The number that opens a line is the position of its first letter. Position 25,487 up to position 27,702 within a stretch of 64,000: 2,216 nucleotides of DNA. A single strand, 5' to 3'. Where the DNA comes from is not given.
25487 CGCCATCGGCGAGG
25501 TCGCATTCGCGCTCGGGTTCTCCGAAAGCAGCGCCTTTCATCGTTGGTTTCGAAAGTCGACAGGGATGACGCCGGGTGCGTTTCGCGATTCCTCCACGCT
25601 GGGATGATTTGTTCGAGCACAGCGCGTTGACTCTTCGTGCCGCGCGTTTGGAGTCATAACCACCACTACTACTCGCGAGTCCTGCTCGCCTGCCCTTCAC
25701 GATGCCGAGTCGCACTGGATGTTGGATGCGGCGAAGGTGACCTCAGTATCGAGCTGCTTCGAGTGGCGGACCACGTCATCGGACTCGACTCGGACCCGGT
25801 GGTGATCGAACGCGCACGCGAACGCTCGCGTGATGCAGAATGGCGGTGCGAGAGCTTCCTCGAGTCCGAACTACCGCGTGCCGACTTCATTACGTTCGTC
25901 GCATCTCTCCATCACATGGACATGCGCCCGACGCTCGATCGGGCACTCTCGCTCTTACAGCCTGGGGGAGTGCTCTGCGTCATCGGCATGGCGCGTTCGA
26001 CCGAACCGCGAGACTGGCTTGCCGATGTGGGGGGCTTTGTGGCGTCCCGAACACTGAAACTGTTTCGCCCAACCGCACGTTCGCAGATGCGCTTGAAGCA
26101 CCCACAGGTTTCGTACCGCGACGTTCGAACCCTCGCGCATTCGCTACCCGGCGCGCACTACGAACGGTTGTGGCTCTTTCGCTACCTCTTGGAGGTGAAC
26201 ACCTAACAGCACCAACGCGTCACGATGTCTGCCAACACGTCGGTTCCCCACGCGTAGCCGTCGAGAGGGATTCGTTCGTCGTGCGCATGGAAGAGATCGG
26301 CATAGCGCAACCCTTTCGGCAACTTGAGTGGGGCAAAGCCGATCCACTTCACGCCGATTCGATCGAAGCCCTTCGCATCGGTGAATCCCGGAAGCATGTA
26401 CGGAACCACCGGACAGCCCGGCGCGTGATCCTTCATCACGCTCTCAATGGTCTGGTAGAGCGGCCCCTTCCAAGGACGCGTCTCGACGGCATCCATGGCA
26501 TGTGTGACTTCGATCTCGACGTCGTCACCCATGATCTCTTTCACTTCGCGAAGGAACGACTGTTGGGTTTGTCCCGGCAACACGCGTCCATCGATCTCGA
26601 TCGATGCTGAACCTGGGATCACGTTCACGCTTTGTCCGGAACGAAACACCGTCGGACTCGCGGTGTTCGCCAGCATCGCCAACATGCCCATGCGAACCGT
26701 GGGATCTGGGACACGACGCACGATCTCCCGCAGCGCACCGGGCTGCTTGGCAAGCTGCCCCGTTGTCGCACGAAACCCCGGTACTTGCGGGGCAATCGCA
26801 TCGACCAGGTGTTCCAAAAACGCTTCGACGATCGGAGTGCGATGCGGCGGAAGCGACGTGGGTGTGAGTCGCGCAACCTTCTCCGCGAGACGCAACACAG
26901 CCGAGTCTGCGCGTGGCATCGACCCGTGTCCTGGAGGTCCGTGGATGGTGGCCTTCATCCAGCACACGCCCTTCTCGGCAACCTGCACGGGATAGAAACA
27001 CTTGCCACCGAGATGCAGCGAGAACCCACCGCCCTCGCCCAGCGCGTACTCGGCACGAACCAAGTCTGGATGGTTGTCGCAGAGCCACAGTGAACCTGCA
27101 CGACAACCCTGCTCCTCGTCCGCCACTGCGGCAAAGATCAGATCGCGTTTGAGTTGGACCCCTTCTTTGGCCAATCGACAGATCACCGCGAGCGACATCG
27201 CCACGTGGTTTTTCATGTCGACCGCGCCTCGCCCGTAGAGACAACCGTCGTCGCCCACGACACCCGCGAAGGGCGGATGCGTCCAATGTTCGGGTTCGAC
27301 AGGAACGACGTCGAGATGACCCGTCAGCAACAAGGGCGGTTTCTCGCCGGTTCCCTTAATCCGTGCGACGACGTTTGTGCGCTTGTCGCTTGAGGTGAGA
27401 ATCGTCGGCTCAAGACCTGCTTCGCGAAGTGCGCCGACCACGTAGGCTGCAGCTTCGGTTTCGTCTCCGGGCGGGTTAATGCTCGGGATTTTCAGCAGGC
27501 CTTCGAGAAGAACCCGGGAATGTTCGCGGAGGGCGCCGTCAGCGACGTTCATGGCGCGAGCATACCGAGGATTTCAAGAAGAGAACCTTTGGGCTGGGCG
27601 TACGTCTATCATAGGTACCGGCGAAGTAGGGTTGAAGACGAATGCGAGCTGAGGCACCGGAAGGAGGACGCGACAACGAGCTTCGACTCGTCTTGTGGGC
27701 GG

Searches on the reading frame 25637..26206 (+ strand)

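Call 48: search_protein_families(library=pfam, max_evalue=0.0001, proteins=[window:25637-26206:+])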
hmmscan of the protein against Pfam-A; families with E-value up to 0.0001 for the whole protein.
window:25637-26206:+ (189 aa): 5 families
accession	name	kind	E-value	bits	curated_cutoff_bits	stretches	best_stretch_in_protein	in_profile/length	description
PF13649.12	Methyltransf_25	-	1.4e-13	51.7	27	1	27-111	2-97/97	Methyltransferase domain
PF08242.18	Methyltransf_12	-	1.2e-12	48.8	30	1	27-113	1-98/98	Methyltransferase domain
PF13489.12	Methyltransf_23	-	1.9e-12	47.7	27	1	21-145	21-147/164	Methyltransferase domain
PF08241.18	Methyltransf_11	-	2.3e-12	47.8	21.2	1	27-114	1-94/95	Methyltransferase domain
PF13847.12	Methyltransf_31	-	1.2e-10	41.7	27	1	26-118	7-112/145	Methyltransferase domain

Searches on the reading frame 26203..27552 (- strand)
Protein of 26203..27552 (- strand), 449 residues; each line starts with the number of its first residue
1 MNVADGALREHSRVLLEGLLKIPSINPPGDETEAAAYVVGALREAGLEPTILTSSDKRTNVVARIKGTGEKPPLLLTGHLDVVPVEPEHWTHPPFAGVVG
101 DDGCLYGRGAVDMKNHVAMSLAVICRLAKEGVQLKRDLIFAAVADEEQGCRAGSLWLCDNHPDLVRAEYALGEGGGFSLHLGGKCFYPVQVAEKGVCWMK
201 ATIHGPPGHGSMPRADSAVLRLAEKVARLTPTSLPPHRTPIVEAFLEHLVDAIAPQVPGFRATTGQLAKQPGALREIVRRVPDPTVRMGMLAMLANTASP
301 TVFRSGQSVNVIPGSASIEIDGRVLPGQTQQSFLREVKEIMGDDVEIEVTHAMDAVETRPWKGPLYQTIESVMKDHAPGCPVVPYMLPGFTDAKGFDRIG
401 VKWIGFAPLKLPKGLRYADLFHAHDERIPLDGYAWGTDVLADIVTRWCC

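Call 48: search_protein_families(library=pfam, max_evalue=0.0001, proteins=[window:26203-27552:-])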
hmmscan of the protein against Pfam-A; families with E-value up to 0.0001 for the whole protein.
window:26203-27552:- (449 aa): 3 families
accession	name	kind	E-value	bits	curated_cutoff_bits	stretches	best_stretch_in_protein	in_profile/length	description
PF01546.33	Peptidase_M20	-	7.8e-29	101.5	24.6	1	75-445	1-205/206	Peptidase family M20/M25/M40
PF07687.19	M20_dimer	-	4.6e-13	49.5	21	1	191-343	1-101/107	Peptidase dimerisation domain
PF04389.22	Peptidase_M28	-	5.3e-11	43.1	21.3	1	60-164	1-83/193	Peptidase family M28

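Call 50: find_homologous_proteins(query=window:26203-27552:-, max_evalue=1e-60)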
Query window:26203-27552:- (449 aa): 3323 proteins with E <= 1e-60 among 8000 candidates; the best 120 are listed.
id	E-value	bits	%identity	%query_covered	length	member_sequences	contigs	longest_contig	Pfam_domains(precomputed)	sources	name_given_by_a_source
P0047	2.3e-283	958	91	100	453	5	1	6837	PF01546.34,PF04389.23,PF07687.20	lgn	-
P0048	6.5e-238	808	78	100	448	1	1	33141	PF01546.34,PF04389.23,PF07687.20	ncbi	ncbi:MAG: M20/M25/M40 family metallo-hydrolase [Myxococcota bacterium]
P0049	5.9e-236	802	76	100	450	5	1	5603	PF01546.34,PF04389.23,PF07687.20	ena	-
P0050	1.3e-230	784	74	99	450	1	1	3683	PF01546.34,PF04389.23,PF07687.20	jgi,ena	-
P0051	7.5e-230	782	76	99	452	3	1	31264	PF01546.34,PF04389.23,PF07687.20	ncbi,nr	ncbi:MAG: M20/M25/M40 family metallo-hydrolase [Myxococcales bacterium]|nr:M20/M25/M40 family metall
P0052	1.6e-226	771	75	96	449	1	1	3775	PF01546.34,PF04389.23,PF07687.20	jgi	-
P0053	2.7e-226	770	74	100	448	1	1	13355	PF01546.34,PF04389.23,PF07687.20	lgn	-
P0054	1.5e-223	761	72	100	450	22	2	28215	PF01546.34,PF04389.23,PF07687.20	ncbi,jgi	jgi:acetylornithine deacetylase/succinyl-diaminopimelate desuccinylase-like protein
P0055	3.5e-222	757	72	99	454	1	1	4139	PF01546.34,PF04389.23,PF07687.20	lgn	-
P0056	1.3e-217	742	70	99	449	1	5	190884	PF01546.34,PF04389.23,PF07687.20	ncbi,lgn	-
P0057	2.5e-217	740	72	100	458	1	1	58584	PF01546.34,PF04389.23,PF07687.20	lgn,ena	-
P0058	4.4e-204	697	68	97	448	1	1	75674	PF01546.34,PF04389.23,PF07687.20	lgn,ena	-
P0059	6.5e-184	630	62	100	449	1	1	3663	PF01546.34,PF04389.23,PF07687.20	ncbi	-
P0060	9.5e-170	584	58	100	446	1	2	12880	PF01546.34,PF04389.23,PF07687.20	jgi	-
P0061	3.7e-168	578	58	100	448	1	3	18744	PF01546.34,PF04389.23,PF07687.20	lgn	-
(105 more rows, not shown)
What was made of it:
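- On Correia element (CREE): The host is Myxococcota (call 50).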

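Call 51: find_encoding_contigs(protein=P0047, flank=10000, max_places=3)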
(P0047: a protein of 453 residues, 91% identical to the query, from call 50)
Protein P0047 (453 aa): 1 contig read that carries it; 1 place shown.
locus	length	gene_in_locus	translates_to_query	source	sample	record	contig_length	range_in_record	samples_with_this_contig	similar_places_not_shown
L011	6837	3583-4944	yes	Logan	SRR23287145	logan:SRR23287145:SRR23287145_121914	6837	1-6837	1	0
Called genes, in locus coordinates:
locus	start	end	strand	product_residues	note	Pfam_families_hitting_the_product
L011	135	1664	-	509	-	PF00805:Pentapeptide (weak), PF13599:Pentapeptide_4, PF24814:WD40_Prp19, PF25174:Beta-prop_THOC3, PF24807:WD40_CDC20-Fz (weak), PF25173:Beta-prop_WDR3_1st (weak), PF23381:Beta-prop_IFT122_1st, PF23414:Beta-prop_EML_2 (weak), +3 more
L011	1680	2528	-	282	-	PF04784:DUF547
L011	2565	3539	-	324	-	-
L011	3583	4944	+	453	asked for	PF04389:Peptidase_M28, PF01546:Peptidase_M20, PF07687:M20_dimer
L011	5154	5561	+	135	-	PF08242:Methyltransf_12 (weak)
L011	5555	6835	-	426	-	?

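Call 52: find_encoding_contigs(protein=P0048, flank=10000, max_places=2)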
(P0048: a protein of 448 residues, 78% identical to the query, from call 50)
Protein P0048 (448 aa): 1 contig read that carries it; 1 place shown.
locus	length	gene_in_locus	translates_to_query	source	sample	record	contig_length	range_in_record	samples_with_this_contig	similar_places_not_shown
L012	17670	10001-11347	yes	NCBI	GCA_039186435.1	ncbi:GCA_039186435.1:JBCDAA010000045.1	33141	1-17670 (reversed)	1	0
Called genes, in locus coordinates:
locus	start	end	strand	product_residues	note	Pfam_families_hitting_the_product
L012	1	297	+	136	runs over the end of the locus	-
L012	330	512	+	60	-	-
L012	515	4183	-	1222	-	PF00176:SNF2-rel_dom, PF00271:Helicase_C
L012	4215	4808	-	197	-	-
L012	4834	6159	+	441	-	PF22807:TrAA12, PF07995:GSDH, PF22807:TrAA12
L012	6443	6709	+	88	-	-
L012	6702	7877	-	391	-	PF00266:Aminotran_5, PF00155:Aminotran_1_2 (weak), PF01053:Cys_Met_Meta_PP (weak)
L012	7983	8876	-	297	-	PF04784:DUF547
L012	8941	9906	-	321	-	-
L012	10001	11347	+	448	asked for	PF04389:Peptidase_M28, PF01546:Peptidase_M20, PF07687:M20_dimer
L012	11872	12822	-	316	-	-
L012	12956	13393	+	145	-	PF07366:SnoaL, PF12680:SnoaL_2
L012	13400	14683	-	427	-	PF00083:Sugar_tr, PF07690:MFS_1, PF00083:Sugar_tr, PF07690:MFS_1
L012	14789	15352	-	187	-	PF00645:zf-PARP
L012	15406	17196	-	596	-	-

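Call 53: find_encoding_contigs(protein=P0051, flank=10000, max_places=2)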
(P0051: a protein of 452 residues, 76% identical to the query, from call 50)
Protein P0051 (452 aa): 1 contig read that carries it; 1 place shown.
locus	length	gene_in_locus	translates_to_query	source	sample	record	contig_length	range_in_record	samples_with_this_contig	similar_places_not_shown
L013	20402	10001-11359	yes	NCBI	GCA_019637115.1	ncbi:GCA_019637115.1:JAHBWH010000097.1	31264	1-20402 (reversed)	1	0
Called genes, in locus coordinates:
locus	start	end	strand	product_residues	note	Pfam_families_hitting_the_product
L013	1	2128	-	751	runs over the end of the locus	PF01839:FG-GAP (weak), PF13517:FG-GAP_3, PF01839:FG-GAP, PF13517:FG-GAP_3 (weak), PF01839:FG-GAP, PF13517:FG-GAP_3, PF01839:FG-GAP (weak)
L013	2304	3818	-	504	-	PF00069:Pkinase, PF07714:PK_Tyr_Ser-Thr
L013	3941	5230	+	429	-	PF00069:Pkinase, PF07714:PK_Tyr_Ser-Thr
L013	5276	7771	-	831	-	PF01839:FG-GAP (faint), PF13517:FG-GAP_3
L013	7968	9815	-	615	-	-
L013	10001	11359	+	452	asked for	PF04389:Peptidase_M28, PF01546:Peptidase_M20, PF07687:M20_dimer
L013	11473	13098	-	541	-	-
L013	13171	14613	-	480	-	PF22842:Pel9A-like_beta_helix (weak)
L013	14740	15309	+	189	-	-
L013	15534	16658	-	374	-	PF07690:MFS_1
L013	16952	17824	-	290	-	PF02254:TrkA_N (weak), PF05368:NmrA, PF13460:NAD_binding_10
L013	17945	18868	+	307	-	PF00126:HTH_1, PF03466:LysR_substrate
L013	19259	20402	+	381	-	PF13742:tRNA_anti_2, PF01336:tRNA_anti-codon (weak), PF02601:Exonuc_VII_L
